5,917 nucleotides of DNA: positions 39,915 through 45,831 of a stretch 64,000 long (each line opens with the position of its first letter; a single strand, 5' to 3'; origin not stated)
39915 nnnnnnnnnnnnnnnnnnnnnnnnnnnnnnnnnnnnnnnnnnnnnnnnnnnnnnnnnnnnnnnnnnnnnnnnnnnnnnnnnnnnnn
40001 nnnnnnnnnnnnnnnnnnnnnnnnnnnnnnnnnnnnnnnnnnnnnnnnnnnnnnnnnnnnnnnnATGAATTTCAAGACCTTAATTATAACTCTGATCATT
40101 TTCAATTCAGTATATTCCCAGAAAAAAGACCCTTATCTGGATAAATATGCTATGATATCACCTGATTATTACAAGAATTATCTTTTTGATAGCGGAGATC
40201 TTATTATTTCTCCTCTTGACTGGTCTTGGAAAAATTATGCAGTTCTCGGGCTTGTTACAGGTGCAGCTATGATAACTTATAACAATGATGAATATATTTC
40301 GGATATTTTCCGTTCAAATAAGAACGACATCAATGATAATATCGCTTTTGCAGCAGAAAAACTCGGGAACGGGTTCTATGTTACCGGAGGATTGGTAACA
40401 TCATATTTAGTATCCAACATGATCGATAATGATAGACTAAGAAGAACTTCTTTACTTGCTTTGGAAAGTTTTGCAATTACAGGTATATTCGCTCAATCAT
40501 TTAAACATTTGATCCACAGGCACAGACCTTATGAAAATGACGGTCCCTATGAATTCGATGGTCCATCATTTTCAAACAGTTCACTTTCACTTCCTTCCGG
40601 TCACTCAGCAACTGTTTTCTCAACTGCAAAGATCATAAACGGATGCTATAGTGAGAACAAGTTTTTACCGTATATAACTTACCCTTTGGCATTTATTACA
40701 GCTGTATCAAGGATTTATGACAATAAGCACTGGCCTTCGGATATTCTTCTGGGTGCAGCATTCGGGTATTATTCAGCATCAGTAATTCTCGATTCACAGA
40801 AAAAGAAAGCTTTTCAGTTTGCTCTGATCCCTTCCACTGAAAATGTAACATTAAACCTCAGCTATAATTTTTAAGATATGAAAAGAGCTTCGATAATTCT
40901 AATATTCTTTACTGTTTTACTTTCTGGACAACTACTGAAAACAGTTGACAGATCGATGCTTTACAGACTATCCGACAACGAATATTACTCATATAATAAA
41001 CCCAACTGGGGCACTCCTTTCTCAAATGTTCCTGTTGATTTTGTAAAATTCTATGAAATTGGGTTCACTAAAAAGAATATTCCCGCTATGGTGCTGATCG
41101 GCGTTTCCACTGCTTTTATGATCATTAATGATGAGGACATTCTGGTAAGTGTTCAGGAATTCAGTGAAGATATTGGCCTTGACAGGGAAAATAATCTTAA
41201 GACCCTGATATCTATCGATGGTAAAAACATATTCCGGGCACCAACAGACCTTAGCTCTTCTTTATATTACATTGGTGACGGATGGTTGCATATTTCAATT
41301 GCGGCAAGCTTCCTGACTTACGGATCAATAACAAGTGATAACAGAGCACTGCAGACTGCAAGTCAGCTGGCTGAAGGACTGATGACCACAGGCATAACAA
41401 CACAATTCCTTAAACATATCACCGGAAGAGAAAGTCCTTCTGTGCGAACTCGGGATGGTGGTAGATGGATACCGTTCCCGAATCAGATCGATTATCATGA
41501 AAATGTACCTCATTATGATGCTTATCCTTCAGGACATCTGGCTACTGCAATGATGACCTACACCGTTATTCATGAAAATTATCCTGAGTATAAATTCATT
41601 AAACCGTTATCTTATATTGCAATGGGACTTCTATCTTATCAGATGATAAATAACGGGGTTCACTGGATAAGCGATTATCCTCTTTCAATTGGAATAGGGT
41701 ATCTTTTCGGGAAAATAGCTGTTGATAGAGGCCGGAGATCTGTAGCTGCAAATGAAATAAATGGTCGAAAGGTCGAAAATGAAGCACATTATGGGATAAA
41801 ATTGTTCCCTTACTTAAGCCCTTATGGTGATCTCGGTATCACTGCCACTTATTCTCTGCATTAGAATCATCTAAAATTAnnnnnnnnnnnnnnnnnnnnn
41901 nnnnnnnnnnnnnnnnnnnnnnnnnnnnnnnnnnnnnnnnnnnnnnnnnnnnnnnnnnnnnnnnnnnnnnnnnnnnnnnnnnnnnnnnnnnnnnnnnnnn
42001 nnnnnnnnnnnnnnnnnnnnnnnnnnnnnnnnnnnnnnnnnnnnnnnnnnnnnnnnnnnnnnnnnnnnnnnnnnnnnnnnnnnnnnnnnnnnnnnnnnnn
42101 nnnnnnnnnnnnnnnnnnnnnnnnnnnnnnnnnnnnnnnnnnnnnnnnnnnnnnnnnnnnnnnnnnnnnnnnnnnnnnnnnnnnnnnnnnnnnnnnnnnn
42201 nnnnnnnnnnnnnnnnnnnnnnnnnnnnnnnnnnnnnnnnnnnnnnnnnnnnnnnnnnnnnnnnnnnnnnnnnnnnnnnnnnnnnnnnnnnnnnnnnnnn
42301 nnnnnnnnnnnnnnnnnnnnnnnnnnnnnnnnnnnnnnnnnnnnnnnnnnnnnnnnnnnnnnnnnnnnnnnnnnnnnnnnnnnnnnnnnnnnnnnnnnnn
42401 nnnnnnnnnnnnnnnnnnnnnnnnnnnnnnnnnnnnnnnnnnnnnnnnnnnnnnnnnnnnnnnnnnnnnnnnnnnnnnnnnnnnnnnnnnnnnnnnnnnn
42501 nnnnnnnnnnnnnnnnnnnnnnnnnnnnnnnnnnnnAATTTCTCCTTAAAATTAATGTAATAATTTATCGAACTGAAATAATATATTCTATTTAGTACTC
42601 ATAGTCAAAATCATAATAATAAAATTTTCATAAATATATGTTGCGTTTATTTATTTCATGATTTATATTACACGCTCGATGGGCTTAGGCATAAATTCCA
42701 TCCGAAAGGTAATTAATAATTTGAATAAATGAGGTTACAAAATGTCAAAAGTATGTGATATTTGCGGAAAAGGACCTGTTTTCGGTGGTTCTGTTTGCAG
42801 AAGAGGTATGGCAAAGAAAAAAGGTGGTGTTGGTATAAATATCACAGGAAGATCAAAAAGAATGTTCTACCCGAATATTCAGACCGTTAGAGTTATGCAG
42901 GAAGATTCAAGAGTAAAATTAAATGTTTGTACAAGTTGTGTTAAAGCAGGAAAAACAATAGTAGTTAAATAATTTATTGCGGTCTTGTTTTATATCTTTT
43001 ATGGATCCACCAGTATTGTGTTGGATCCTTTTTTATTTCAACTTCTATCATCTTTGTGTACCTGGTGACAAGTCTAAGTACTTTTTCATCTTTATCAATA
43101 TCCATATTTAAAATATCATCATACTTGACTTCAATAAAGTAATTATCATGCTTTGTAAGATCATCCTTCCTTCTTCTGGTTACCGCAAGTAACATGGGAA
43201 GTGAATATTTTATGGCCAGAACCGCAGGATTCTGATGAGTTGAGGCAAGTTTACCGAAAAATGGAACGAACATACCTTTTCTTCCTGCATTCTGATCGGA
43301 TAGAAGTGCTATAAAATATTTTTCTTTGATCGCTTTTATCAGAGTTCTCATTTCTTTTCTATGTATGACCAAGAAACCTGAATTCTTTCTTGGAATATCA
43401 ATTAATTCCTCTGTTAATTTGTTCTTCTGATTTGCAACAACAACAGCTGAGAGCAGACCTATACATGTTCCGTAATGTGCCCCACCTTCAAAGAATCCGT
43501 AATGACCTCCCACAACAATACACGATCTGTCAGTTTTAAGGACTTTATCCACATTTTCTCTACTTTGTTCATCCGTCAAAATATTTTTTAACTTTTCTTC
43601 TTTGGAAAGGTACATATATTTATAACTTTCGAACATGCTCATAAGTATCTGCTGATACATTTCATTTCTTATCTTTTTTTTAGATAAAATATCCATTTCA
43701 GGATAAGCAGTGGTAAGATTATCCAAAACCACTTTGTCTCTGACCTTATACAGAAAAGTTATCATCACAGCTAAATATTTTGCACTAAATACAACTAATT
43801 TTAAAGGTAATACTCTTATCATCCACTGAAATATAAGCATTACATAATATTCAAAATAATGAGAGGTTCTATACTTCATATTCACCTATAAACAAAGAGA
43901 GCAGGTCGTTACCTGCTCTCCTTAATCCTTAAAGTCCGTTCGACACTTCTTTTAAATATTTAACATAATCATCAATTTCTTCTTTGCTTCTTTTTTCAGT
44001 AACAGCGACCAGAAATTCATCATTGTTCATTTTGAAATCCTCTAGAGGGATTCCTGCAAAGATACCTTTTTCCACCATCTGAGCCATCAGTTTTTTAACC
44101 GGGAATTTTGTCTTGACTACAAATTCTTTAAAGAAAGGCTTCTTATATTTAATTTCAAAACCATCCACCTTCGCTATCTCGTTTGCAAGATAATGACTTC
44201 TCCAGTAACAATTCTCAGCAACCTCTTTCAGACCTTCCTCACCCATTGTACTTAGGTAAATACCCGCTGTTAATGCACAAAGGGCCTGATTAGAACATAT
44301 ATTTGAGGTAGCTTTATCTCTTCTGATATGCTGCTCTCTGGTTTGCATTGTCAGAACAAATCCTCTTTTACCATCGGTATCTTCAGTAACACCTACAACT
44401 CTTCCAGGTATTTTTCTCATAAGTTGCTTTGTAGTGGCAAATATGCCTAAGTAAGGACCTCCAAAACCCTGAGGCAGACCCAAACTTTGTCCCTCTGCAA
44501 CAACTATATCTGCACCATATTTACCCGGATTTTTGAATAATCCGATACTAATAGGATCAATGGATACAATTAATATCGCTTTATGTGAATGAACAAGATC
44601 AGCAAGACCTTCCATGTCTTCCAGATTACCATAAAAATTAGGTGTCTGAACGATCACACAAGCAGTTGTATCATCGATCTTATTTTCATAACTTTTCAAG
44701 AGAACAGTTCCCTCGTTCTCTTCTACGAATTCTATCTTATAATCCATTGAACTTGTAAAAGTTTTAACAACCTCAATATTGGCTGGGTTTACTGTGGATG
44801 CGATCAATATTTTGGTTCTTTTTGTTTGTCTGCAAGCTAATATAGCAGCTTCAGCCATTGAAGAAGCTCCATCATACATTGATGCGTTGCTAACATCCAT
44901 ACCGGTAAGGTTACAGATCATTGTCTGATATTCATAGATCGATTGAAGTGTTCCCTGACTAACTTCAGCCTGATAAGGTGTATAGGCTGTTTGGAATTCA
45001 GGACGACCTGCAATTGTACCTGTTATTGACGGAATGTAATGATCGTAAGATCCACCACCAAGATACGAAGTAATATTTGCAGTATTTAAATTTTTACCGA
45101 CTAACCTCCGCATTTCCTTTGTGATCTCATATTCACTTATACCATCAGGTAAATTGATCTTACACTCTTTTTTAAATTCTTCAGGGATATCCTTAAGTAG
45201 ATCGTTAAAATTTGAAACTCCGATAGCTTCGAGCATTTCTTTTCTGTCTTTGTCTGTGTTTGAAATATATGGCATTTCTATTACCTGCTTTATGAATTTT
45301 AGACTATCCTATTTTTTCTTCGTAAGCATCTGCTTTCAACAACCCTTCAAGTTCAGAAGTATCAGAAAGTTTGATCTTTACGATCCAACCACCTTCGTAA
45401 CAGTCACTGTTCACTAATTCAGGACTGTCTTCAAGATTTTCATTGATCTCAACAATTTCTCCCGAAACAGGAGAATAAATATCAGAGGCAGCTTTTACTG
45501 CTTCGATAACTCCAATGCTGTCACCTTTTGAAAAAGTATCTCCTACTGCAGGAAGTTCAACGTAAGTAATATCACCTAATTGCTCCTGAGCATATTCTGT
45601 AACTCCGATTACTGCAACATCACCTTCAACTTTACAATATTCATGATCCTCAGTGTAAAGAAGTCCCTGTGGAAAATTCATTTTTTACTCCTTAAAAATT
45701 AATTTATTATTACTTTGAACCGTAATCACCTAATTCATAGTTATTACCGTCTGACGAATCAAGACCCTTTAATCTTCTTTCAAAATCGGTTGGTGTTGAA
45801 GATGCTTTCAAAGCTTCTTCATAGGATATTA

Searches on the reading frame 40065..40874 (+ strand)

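Call 33: search_protein_families(library=pfam, proteins=[window:40065-40874:+], max_evalue=0.00001)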
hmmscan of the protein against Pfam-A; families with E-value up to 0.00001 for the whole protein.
window:40065-40874:+ (269 aa): 1 family
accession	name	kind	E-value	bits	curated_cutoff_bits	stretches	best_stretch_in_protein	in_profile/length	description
PF01569.27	PAP2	-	1.7e-19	70.3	27.2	1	131-246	4-126/130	PAP2 superfamily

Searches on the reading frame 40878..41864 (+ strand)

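Call 33: search_protein_families(library=pfam, proteins=[window:40878-41864:+], max_evalue=0.00001)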
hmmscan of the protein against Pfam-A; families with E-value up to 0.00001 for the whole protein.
window:40878-41864:+ (328 aa): 1 family
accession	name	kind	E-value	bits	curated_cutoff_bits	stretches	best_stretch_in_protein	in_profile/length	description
PF01569.27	PAP2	-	9.5e-13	48.5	27.2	1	163-281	4-121/130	PAP2 superfamily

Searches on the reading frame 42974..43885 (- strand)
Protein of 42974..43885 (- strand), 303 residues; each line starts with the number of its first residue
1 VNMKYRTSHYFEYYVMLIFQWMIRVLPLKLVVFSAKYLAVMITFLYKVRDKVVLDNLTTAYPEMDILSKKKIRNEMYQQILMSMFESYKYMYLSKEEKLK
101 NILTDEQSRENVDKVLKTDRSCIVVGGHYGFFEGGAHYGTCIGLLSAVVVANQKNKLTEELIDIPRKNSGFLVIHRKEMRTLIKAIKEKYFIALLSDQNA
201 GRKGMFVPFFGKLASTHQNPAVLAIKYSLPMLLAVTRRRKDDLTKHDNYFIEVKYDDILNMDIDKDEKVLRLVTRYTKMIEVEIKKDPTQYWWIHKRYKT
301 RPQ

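Call 33: search_protein_families(library=pfam, proteins=[window:42974-43885:-], max_evalue=0.00001)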
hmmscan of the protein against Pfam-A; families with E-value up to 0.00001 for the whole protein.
window:42974-43885:- (303 aa): 1 family
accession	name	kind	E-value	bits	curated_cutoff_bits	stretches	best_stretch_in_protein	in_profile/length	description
PF03279.18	Lip_A_acyltrans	-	4.4e-43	148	22.3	1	4-300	7-295/295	Bacterial lipid A biosynthesis acyltransferase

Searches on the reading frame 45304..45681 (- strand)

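Call 33: search_protein_families(library=pfam, proteins=[window:45304-45681:-], max_evalue=0.00001)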
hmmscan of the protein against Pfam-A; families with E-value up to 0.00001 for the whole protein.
window:45304-45681:- (125 aa): 2 families
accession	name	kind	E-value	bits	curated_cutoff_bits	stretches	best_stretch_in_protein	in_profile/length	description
PF01597.25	GCV_H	-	1e-46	158.2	22.2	1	7-123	1-118/122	Glycine cleavage H-protein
PF00364.28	Biotin_lipoyl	-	1.2e-06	28.6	22.1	1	45-82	22-59/73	Biotin-requiring enzyme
